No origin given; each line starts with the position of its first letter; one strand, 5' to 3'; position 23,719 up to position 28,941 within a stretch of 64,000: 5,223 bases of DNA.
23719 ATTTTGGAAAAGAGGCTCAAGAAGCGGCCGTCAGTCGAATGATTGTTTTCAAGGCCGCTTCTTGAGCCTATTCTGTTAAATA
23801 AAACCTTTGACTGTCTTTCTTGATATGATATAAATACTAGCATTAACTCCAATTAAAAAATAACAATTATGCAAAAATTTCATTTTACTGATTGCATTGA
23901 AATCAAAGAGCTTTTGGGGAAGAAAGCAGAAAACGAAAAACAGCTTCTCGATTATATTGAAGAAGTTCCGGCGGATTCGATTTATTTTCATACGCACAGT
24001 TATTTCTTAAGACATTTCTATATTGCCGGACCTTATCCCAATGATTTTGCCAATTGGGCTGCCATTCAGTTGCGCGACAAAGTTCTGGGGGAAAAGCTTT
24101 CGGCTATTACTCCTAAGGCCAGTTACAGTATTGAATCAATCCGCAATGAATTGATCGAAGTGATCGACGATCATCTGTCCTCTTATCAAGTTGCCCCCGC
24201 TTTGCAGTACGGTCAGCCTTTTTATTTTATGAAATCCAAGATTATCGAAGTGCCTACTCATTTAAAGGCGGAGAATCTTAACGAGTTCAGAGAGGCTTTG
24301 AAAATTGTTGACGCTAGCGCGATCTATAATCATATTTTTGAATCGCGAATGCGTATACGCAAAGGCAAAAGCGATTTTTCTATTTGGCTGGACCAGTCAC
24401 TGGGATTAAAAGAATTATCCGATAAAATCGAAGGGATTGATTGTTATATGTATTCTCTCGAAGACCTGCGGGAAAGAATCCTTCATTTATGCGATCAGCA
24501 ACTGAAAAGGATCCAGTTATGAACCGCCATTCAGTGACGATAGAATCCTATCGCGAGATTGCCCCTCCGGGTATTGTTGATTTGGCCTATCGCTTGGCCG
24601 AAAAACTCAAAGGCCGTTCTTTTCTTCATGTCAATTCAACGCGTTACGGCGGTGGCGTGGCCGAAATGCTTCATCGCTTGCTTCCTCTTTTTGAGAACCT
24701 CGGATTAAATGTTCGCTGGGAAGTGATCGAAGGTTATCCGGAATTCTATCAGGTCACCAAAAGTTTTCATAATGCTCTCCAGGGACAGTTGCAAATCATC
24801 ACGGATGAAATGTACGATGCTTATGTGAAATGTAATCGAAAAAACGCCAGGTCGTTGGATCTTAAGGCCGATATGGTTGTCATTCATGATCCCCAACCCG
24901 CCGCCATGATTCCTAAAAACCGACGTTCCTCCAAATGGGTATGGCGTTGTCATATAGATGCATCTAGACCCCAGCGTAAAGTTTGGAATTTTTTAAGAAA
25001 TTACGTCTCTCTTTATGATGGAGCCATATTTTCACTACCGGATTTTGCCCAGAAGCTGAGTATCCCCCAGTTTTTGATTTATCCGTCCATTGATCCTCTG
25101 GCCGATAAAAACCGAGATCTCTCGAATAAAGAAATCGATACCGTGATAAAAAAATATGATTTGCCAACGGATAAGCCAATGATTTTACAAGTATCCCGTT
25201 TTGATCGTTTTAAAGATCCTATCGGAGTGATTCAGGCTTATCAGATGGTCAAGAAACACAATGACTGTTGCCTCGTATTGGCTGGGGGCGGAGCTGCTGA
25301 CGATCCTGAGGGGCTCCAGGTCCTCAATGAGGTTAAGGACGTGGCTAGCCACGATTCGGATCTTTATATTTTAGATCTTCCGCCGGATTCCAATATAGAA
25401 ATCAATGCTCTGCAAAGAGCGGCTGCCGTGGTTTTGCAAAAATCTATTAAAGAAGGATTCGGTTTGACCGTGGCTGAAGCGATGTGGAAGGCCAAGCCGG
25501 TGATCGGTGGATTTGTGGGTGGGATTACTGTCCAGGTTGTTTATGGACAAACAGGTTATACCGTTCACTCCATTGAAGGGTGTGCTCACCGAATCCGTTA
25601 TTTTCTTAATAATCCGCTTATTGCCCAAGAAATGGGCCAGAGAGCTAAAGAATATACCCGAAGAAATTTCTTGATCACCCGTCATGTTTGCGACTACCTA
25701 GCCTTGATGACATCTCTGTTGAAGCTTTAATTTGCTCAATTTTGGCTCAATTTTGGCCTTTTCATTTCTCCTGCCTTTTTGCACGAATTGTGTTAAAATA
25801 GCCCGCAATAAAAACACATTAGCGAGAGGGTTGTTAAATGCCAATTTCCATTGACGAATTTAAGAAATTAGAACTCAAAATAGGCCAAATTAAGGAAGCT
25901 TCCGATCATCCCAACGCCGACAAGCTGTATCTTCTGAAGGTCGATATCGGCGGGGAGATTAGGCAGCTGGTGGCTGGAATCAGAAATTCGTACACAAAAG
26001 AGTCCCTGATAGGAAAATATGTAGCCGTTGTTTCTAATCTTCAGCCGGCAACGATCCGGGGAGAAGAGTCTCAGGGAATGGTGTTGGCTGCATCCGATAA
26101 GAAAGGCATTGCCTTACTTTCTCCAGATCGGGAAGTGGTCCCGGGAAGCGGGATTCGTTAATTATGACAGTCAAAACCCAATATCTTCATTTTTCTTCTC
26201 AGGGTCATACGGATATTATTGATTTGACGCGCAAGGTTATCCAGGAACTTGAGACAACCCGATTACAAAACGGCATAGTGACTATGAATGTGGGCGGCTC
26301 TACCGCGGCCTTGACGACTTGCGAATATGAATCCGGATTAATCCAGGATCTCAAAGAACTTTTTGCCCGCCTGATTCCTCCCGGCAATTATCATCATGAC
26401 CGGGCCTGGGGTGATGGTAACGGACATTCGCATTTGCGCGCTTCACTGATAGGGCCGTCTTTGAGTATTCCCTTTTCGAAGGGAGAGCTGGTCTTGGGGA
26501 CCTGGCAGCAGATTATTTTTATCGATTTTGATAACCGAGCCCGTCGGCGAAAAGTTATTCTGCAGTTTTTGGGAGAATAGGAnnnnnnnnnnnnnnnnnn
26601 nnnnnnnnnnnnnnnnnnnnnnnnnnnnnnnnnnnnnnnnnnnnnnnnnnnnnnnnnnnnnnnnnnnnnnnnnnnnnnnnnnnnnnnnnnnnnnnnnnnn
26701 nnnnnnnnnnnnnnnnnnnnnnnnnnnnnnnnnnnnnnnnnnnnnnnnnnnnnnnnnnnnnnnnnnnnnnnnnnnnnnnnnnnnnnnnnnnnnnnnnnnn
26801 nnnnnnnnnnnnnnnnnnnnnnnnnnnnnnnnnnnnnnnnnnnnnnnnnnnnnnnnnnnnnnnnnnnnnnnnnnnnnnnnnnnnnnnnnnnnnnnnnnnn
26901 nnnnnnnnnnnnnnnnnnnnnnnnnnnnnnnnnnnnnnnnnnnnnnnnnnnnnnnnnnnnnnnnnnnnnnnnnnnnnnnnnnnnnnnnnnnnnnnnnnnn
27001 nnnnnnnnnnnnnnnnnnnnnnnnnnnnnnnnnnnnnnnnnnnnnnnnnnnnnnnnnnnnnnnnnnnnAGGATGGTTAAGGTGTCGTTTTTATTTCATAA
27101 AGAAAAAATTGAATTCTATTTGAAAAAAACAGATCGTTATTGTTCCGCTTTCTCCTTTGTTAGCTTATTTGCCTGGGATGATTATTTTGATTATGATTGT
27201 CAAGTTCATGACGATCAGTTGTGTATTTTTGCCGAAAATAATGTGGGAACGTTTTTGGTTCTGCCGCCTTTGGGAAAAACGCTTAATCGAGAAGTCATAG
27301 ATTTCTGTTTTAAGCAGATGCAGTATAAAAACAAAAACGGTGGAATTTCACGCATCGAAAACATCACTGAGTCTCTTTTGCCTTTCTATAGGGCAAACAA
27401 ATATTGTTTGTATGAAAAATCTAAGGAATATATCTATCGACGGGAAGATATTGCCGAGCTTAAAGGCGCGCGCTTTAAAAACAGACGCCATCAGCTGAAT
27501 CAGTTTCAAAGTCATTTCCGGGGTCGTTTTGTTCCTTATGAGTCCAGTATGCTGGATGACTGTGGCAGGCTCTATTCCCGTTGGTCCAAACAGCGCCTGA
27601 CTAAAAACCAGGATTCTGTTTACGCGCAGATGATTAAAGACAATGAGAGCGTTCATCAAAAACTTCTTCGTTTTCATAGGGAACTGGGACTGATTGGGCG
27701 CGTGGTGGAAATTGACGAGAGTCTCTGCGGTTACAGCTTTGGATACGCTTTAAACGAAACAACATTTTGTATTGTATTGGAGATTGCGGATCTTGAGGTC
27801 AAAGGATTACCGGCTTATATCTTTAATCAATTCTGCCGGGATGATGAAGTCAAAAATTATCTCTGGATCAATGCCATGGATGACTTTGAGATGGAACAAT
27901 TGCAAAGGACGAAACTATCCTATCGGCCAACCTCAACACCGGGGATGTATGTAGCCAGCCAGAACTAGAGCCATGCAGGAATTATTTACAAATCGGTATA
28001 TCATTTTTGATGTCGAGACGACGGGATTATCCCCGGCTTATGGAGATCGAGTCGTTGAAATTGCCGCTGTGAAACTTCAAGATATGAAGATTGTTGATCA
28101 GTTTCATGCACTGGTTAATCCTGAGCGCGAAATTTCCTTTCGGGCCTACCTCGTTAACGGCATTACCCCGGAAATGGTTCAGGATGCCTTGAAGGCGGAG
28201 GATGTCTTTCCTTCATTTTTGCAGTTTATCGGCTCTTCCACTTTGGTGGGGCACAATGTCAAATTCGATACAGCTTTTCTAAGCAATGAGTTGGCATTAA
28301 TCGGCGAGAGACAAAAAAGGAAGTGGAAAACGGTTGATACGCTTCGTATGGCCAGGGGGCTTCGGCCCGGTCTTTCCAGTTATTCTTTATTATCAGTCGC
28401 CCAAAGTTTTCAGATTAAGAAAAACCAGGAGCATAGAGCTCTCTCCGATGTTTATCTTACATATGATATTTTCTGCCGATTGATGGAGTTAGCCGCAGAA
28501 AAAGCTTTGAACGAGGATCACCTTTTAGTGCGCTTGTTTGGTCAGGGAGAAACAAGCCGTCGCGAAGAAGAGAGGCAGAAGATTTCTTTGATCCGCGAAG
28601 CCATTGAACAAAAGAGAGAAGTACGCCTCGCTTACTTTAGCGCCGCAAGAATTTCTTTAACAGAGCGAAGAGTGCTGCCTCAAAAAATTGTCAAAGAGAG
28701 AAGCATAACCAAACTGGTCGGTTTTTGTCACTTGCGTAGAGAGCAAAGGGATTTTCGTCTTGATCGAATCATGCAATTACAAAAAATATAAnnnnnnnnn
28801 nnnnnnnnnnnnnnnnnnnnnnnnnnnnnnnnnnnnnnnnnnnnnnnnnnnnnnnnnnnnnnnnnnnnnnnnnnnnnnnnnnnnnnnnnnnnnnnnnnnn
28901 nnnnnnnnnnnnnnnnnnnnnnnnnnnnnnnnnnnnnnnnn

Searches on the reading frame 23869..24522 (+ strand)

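Call 36: search_protein_families(library=pfam, proteins=[window:23869-24522:+], max_evalue=0.001)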
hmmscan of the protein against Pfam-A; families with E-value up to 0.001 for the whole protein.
window:23869-24522:+ (217 aa): 1 family
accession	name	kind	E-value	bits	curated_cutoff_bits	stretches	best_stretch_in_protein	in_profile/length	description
PF19027.5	DUF5752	-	2.1e-65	220.4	23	1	2-208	2-207/208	Family of unknown function (DUF5752)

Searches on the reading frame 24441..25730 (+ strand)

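Call 36: search_protein_families(library=pfam, proteins=[window:24441-25730:+], max_evalue=0.001)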
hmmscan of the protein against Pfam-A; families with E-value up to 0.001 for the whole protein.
window:24441-25730:+ (429 aa): 4 families
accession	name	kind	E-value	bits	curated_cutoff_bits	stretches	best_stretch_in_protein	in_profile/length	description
PF21269.3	TreT_GT1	-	2.2e-58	196.5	27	1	63-204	1-144/144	Trehalose synthase, N-terminal domain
PF00534.26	Glycos_transf_1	-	5.9e-20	71.9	26.4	1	233-404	3-171/172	Glycosyl transferases group 1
PF13692.12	Glyco_trans_1_4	-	2.6e-10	41.2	27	1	246-391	2-142/142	Glycosyl transferases group 1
PF20706.3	GT4-conflict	-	0.00015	21.3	26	1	244-355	196-309/385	Family 4 Glycosyltransferase in conflict systems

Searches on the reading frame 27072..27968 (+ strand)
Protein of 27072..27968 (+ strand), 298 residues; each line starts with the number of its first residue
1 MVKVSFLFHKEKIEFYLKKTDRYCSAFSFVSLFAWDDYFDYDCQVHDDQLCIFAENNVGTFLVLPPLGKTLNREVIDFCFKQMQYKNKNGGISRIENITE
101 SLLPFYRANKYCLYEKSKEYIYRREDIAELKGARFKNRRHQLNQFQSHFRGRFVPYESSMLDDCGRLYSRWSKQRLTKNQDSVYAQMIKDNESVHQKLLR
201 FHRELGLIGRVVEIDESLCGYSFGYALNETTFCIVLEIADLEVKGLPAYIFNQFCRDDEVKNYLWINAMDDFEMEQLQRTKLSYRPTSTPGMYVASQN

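Call 36: search_protein_families(library=pfam, proteins=[window:27072-27968:+], max_evalue=0.001)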
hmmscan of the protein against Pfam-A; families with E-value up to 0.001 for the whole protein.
window:27072-27968:+ (298 aa): 1 family
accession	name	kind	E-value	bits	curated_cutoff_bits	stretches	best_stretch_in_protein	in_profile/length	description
PF09924.15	LPG_synthase_C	-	6.6e-20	71.8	27.5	1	21-292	5-294/298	Phosphatidylglycerol lysyltransferase, C-terminal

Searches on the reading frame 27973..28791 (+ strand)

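Call 36: search_protein_families(library=pfam, proteins=[window:27973-28791:+], max_evalue=0.001)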
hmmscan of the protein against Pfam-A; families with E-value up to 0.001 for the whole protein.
window:27973-28791:+ (272 aa): 5 families
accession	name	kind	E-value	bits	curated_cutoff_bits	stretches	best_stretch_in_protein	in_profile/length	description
PF00929.31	RNase_T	-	1.9e-34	120.1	24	1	10-167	1-164/164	Exonuclease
PF13280.12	WYL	-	1.3e-14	54.4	21.8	1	204-270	3-69/70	WYL domain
PF16473.11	Rv2179c-like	-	1.7e-05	25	27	1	10-162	3-168/177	3'-5' exoribonuclease Rv2179c-like domain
PF21762.3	DEDDh_C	-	2e-05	25.2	27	1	89-167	108-185/188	DNA polymerase III subunit epsilon-like, C-terminal domain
PF13482.12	RNase_H_2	-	3.1e-05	24.4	22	1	11-172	2-139/165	RNase_H superfamily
